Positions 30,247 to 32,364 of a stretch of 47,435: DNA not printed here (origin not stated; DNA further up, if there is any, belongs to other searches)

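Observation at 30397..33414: Coupled three-gene cassette: two bitopic membrane proteins plus a HerA-type ATPase with no known partner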

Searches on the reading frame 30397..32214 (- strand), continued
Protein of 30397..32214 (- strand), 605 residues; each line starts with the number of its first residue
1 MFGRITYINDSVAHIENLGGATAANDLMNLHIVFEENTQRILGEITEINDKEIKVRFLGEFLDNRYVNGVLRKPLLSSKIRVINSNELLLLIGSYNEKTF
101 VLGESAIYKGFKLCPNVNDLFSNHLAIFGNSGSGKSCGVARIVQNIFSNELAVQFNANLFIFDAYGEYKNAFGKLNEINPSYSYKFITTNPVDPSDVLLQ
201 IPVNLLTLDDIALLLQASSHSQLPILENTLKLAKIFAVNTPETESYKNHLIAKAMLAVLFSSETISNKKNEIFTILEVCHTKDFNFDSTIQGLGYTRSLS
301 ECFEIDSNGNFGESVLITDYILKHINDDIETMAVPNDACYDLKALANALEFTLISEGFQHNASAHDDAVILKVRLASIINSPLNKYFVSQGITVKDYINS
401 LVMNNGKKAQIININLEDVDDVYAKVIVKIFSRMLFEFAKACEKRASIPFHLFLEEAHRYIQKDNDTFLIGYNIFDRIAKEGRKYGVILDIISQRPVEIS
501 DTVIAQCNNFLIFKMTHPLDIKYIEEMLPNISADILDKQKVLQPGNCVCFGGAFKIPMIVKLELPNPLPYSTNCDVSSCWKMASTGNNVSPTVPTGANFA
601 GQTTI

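Call 20: search_dna_similar(query=window:30397-32214:-, collection=plasmids, mode=protein, max_rows=25)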
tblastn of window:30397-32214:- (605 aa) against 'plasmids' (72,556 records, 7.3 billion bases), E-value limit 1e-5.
Records with a match: 625; places in all: 647; records where one place covers at least 80% of the query: 68.
Best place of each record, by identity: <60% 625.
By first word of the organism name: Klebsiella 136; Citrobacter 70; Escherichia 65; Enterobacter 55; Listeria 54; Serratia 20; Salmonella 14; Enterococcus 11; Bradyrhizobium 11; Acinetobacter 11; and 82 more.
By predicted mobility (MOB-suite, as given by PLSDB): conjugative 272; mobilizable 226; non-mobilizable 127.
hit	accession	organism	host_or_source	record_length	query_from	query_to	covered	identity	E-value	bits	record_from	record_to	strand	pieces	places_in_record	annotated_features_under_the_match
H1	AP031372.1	Enterococcus casseliflavus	-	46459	53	582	88%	30.6%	8e-69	250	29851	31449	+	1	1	hypothetical protein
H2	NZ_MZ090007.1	Listeria monocytogenes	-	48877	51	580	87%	30.7%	3e-62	266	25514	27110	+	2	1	ATP-binding protein | DUF87 domain-containing protein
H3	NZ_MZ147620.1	Listeria welshimeri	-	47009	53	580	87%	30.1%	3e-71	257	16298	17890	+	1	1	DUF87 domain-containing protein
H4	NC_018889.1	Listeria monocytogenes SLCC2372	-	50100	53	580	87%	30.1%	3e-71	257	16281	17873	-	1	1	DUF87 domain-containing protein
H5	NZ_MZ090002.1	Listeria monocytogenes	-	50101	53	580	87%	30.1%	3e-71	257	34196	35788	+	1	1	DUF87 domain-containing protein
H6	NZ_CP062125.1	Listeria monocytogenes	-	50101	53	580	87%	30.1%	3e-71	257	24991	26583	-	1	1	DUF87 domain-containing protein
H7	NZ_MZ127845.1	Listeria innocua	-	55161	53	580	87%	30.1%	3e-71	257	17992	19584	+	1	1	DUF87 domain-containing protein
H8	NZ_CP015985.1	Listeria monocytogenes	Homo sapiens,blood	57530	53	580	87%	30.1%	3e-71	257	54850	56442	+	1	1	DUF87 domain-containing protein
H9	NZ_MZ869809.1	Listeria welshimeri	-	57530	53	580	87%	30.1%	3e-71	257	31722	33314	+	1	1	DUF87 domain-containing protein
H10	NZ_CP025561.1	Listeria monocytogenes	-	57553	53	580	87%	30.1%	3e-71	257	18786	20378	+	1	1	DUF87 domain-containing protein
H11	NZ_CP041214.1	Listeria monocytogenes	food,chocolate milk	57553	53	580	87%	30.1%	3e-71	257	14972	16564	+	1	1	DUF87 domain-containing protein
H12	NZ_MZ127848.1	Listeria innocua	-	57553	53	580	87%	30.1%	3e-71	257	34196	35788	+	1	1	DUF87 domain-containing protein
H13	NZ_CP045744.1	Listeria innocua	food,minced meat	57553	53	580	87%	30.1%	3e-71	257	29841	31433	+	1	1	DUF87 domain-containing protein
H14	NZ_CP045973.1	Listeria monocytogenes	Homo sapiens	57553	53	580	87%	30.1%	3e-71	257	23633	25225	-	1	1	DUF87 domain-containing protein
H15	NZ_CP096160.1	Listeria monocytogenes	Homo sapiens,human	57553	53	580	87%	30.1%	3e-71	257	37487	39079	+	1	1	DUF87 domain-containing protein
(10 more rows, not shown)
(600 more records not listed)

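Call 21: search_dna_similar(query=window:30397-32214:-, collection=phages, mode=protein, max_rows=15)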
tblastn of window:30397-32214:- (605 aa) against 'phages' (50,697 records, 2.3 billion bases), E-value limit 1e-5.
Records with a match: 2; places in all: 2; records where one place covers at least 80% of the query: 0.
Best place of each record, by identity: <60% 2.
By first word of the organism name: Bacteriophage 1; Blautia 1.
By host as written in the record: - 1; Blautia coccoides 1.
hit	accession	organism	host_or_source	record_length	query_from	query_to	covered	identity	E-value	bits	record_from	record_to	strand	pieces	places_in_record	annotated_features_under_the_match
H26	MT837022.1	Bacteriophage sp.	human fecal samples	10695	383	597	36%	25.2%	9e-14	81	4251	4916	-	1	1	record has no annotation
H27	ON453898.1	Blautia phage Montmirail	Blautia coccoides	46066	406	581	29%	30.2%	7e-18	94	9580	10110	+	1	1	terminase large subunit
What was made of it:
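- Tried and rejected: (8) The phage collection gave only distant terminase-type matches (call 21).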

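Call 22: get_annotated_region(hit=H4, flank=4000)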
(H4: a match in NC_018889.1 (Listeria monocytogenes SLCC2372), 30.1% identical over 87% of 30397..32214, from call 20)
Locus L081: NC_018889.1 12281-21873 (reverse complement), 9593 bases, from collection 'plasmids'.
description: Listeria monocytogenes SLCC2372 plasmid pLM1-2cUG1, complete sequence
organism: Listeria monocytogenes SLCC2372 (NCBI taxid 932920)
taxonomy: Bacteria; Bacillota; Bacilli; Bacillales; Listeriaceae; Listeria; Listeria monocytogenes; Listeria monocytogenes SLCC2372
host: -; source: -; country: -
typing (MOB-suite, as given by PLSDB): mobilizable; replicon rep_cluster_110; relaxase MOBP,MOBP
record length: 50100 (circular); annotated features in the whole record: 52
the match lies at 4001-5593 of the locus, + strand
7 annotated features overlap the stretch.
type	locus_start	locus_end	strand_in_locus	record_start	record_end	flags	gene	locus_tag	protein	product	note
CDS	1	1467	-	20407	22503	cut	copB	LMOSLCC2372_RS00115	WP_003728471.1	copper-translocating P-type ATPase CopB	-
CDS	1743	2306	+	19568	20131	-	-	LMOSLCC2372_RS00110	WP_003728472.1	recombinase family protein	GO:0006310 - DNA recombination [Evidence IEA]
CDS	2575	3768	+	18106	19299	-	-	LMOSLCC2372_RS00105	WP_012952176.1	SIR2 family protein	-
CDS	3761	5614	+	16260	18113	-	-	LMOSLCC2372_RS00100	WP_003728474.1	DUF87 domain-containing protein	-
CDS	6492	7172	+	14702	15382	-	-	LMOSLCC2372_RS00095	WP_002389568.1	IS6 family transposase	-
CDS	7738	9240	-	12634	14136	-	-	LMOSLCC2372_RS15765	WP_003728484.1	ArdC-like ssDNA-binding domain-containing protein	-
CDS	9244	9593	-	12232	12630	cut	-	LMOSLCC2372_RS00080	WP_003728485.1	hypothetical protein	-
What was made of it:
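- The best plasmid matches are SIR2-adjacent HerAs of Listeria, at 30% identity, with the effector upstream and overlapping (calls 20, 22).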

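Call 23: get_annotated_region(hit=H1, flank=4000)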
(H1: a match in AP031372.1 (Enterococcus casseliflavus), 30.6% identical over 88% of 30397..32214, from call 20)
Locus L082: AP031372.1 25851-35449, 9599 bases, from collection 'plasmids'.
description: Enterococcus casseliflavus KB1733 plasmid pKB1733-1 DNA, complete sequence
organism: Enterococcus casseliflavus (NCBI taxid 37734)
taxonomy: Bacteria; Bacillota; Bacilli; Lactobacillales; Enterococcaceae; Enterococcus; Enterococcus casseliflavus
host: -; source: -; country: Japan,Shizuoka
typing (MOB-suite, as given by PLSDB): non-mobilizable; replicon rep_cluster_183
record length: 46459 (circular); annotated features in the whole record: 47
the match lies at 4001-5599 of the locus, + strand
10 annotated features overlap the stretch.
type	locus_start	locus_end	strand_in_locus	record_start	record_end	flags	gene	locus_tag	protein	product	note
CDS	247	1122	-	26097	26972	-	tra981C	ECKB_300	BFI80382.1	transposase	-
CDS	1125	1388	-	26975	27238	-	-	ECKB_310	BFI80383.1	transposase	-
CDS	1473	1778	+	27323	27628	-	-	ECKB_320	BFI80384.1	hypothetical protein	-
CDS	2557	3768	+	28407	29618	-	-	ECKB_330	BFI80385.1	hypothetical protein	-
CDS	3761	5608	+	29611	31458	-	-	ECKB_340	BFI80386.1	hypothetical protein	-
CDS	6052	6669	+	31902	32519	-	-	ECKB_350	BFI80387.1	resolvase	-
CDS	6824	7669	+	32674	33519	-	-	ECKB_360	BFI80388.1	AraC family transcriptional regulator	-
CDS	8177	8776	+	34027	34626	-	-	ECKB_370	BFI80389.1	site-specific recombinase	-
CDS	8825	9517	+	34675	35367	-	-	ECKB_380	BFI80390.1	hypothetical protein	-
CDS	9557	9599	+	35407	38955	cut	-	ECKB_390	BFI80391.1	hypothetical protein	-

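Call 49: find_encoding_contigs(protein=P0029, flank=10000, max_places=2)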
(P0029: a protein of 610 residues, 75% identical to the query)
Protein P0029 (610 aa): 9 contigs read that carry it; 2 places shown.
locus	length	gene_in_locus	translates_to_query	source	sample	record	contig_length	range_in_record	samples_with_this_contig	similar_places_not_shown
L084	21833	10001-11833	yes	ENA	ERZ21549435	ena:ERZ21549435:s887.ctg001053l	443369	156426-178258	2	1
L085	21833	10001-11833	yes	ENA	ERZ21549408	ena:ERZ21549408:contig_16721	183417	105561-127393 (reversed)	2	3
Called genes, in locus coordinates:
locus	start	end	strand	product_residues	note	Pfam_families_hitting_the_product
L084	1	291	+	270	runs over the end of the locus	-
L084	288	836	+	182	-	PF13238:AAA_18, PF13207:AAA_17 (weak)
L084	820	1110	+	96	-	PF02686:GatC (weak)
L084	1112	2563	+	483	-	PF01425:Amidase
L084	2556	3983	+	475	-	PF02934:GatB_N, PF02637:GatB_Yqey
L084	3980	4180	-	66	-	-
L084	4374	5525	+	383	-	PF12323:HTH_OrfB_IS605, PF01385:OrfB_IS605, PF07282:Cas12f1-like_TNB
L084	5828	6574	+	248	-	-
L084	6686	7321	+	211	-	-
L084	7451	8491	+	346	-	PF00589:Phage_integrase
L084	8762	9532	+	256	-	-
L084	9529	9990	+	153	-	-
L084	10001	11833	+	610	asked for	PF01935:DUF87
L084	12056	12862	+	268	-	-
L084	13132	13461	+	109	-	PF00899:ThiF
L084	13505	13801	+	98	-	-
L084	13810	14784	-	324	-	PF01210:NAD_Gly3P_dh_N, PF02558:ApbA (faint), PF03446:NAD_binding_2 (faint), PF07479:NAD_Gly3P_dh_C, PF20618:GPD_NAD_C_bact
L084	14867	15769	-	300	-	PF00004:AAA (weak), PF13177:DNA_pol3_delta2 (weak), PF21960:RCF1-5-like_lid (weak), PF16193:AAA_assoc_2, PF17856:TIP49_C (faint), PF12002:MgsA_C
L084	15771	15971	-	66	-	PF06068:TIP49 (weak), PF05496:RuvB_N, PF00004:AAA (faint)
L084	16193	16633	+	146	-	-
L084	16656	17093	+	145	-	-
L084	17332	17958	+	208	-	PF01609:DDE_Tnp_1 (weak)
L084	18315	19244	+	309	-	PF02899:Phage_int_SAM_1, PF00589:Phage_integrase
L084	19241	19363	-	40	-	-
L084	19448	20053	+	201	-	PF00117:GATase, PF07722:Peptidase_C26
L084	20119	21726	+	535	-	PF06418:CTP_synth_N, PF00117:GATase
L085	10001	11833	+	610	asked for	PF01935:DUF87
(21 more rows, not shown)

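Call 58: search_protein_families(library=pfam, proteins=[L006:2295-3137:+, L008:3332-4669:+, L031:5461-5958:+, L029:4772-5845:+, L020:3162-4694:+, L012:3062-4660:+, L037:5071-5601:+, L079:5083-5871:+, L070:4979-5926:+, L066:5285-5860:+], max_evalue=0.001)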
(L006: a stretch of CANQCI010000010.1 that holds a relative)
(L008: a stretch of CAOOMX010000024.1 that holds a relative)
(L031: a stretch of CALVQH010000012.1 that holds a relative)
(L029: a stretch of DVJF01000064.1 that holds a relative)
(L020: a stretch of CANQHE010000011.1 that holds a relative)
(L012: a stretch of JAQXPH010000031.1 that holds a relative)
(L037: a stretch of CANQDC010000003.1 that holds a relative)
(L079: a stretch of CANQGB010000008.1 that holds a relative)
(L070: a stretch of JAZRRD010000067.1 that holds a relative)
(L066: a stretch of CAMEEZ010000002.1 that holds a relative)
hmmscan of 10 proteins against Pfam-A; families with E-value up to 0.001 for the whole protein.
L006:2295-3137:+ (280 aa): 1 family
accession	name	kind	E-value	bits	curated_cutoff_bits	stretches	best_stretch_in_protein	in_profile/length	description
PF02661.23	Fic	-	5.2e-11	43.7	24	1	99-202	4-93/93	Fic/DOC family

L008:3332-4669:+ (445 aa): 1 family
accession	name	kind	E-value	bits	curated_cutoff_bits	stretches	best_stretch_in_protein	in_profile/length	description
PF20606.3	DUF6799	-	0.00021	21.4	26.8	0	350-368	27-45/63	Domain of unknown function (DUF6799)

L031:5461-5958:+ (165 aa): 1 family
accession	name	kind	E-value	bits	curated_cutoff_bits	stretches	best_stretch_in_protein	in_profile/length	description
PF18143.6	HAD_SAK_2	-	4.8e-15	56.6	27.5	1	3-133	1-138/139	HAD domain in Swiss Army Knife RNA repair proteins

L029:4772-5845:+ (357 aa): 1 family
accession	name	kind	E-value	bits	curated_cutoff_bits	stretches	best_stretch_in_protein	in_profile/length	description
PF02661.23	Fic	-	3.2e-17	63.6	24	1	101-203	2-93/93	Fic/DOC family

L020:3162-4694:+ (510 aa): 0 families

L012:3062-4660:+ (532 aa): 1 family
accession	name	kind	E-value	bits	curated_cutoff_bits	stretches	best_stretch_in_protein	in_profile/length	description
PF13306.12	LRR_5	-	2.4e-09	37.6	27.7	2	307-417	13-125/127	BspA type Leucine rich repeat region (6 copies)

L037:5071-5601:+ (176 aa): 1 family
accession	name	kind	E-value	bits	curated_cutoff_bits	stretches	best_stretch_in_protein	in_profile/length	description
PF04542.20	Sigma70_r2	-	7.9e-17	61.3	24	1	52-116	1-65/71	Sigma-70 region 2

L079:5083-5871:+ (262 aa): 0 families

L070:4979-5926:+ (315 aa): 0 families

L066:5285-5860:+ (191 aa): 0 families
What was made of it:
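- A Fic gene lies between B and HerA in L006 (call 58).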

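Call 76: search_protein_families(library=pfam, proteins=[L018:8038-8508:+, L026:7912-8307:+, L063:7817-8344:+, L063:8348-8905:+, L010:9299-11164:+, L037:7880-8701:+, L047:7832-8584:+, L019:8261-9043:+, L068:7791-8708:+, L042:7834-8772:+], max_evalue=0.001)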
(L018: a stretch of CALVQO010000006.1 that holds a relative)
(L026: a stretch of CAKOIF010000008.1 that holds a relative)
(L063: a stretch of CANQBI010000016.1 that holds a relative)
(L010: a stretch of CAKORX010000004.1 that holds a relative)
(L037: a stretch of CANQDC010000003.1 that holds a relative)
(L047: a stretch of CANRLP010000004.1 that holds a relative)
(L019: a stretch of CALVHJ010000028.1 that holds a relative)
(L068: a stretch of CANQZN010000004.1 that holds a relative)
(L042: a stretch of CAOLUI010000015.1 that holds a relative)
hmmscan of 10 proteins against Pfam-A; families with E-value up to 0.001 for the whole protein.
L018:8038-8508:+ (156 aa): 3 families
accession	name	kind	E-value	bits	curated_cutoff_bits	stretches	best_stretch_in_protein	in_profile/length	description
PF00583.31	Acetyltransf_1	-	1.2e-07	32.5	20.7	1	35-102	14-85/116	Acetyltransferase (GNAT) family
PF13673.13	Acetyltransf_10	-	4e-07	30.5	23.6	1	40-108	16-83/128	Acetyltransferase (GNAT) domain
PF13508.13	Acetyltransf_7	-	6.4e-07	30.1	27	1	56-101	5-53/84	Acetyltransferase (GNAT) domain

L026:7912-8307:+ (131 aa): 0 families

L063:7817-8344:+ (175 aa): 0 families

L063:8348-8905:+ (185 aa): 0 families

L010:9299-11164:+ (621 aa): 6 families
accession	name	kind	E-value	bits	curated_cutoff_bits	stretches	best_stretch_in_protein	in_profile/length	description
PF13292.11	DXP_synthase_N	-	1.9e-110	368.9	21.2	1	4-279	1-274/274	1-deoxy-D-xylulose-5-phosphate synthase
PF02779.29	Transket_pyr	-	1.4e-33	116.4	27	1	318-477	5-172/174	Transketolase, pyrimidine binding domain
PF02780.25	Transketolase_C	-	9.8e-17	61.5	25.9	1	490-611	1-124/124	Transketolase, C-terminal domain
PF00676.26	E1_dh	-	1.1e-05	25.1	22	1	114-180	101-167/300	Dehydrogenase E1 component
PF02775.26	TPP_enzyme_C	-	7.5e-05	23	21.9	1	117-176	27-84/151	Thiamine pyrophosphate enzyme, C-terminal TPP binding domain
PF00456.26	Transketolase_N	-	0.00025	20.6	22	0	132-183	140-192/334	Transketolase, thiamine diphosphate binding domain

L037:7880-8701:+ (273 aa): 0 families

L047:7832-8584:+ (250 aa): 0 families

L019:8261-9043:+ (260 aa): 3 families
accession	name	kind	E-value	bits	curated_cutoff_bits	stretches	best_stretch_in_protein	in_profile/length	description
PF00899.27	ThiF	-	3.3e-40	138.2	28.1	1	38-176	7-144/238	ThiF family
PF03435.24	Sacchrp_dh_NADP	-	0.00075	20.3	25.1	0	54-152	1-78/129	Saccharopine dehydrogenase NADP binding domain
PF01488.26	Shikimate_DH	-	0.00077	20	24.3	0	44-113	5-75/138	Shikimate / quinate 5-dehydrogenase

L068:7791-8708:+ (305 aa): 4 families
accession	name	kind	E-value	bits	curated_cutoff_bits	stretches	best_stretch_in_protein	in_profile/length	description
PF00005.33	ABC_tran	-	7.3e-27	95.1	25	1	25-163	2-136/137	ABC transporter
PF13732.12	DrrA1-3_C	-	1.2e-15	58.4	27.4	1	217-300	1-81/81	ATP-binding protein DrrA1-3-like, C-terminal domain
PF13304.12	AAA_21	-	9.5e-10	39.5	27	1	125-194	227-299/304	AAA domain, putative AbiEii toxin, Type IV TA system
PF25199.1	nSTAND_NTPase5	-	0.00034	20.9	34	0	22-71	27-79/145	Novel STAND NTPase 5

L042:7834-8772:+ (312 aa): 4 families
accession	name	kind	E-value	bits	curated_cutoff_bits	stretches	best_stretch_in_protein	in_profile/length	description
PF00005.33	ABC_tran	-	5.5e-32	111.7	25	1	20-163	1-136/137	ABC transporter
PF13304.12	AAA_21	-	9.1e-10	39.5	27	1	130-193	232-298/304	AAA domain, putative AbiEii toxin, Type IV TA system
PF02463.25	SMC_N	-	1.8e-06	28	40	1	28-193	22-198/220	RecF/RecN/SMC N terminal domain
PF13732.12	DrrA1-3_C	-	3.9e-06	27.9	27.4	1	219-305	3-80/81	ATP-binding protein DrrA1-3-like, C-terminal domain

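Call 77: find_related_loci(query=window:30397-32214:-, collection=viral_contigs, flank=5000)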
Query window:30397-32214:- (605 aa) in viral_contigs; peptide patterns used: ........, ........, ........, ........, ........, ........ (x = any residue, [..] = any of these).
5 stretches matched a pattern, but none encodes a relative of the query by tblastn (E <= 1e-3).
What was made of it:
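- On SIR2-HerA / DUF4297-HerA anti-phage systems: No viral-contig relatives (call 77).
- No relatives were found in viral contigs (call 77).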
